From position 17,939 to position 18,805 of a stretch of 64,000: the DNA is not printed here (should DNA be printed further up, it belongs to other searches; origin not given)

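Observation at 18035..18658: Rpf/transglycosylase-like secreted protein behind a perfect sigma-70 promoter but with no usable in-frame start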

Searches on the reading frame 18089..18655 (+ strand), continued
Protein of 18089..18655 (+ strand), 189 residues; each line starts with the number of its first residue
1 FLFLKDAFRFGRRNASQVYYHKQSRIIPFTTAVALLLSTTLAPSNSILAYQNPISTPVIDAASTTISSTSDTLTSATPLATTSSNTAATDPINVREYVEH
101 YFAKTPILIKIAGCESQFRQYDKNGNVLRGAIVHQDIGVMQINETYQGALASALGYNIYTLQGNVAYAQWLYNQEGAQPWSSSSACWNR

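Call 52: search_protein_families(library=ncbifam, proteins=[window:18164-18655:+], max_evalue=1)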
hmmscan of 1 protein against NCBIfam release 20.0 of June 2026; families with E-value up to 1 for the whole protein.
window:18164-18655:+ (164 aa): 1 family
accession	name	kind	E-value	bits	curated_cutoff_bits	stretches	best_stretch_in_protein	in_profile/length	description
NF047433.1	Lepto_7_Nterm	domain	0.18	11.6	43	1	98-119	21-42/63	LA_0442/LA_0875 N-terminal domain-containing protein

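Call 61: find_related_loci(query=window:18164-18655:+, collection=metagenome_contigs, flank=1000)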
Query window:18164-18655:+ (164 aa) in metagenome_contigs; peptide patterns used: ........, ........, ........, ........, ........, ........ (x = any residue, [..] = any of these).
245 stretches matched a pattern; 2 encode a relative of the query (tblastn E <= 1e-3); 2 distinct loci.
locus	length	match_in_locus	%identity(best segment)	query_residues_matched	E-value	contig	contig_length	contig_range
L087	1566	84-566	74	1-164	1e-82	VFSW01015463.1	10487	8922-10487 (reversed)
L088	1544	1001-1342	46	50-163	1e-37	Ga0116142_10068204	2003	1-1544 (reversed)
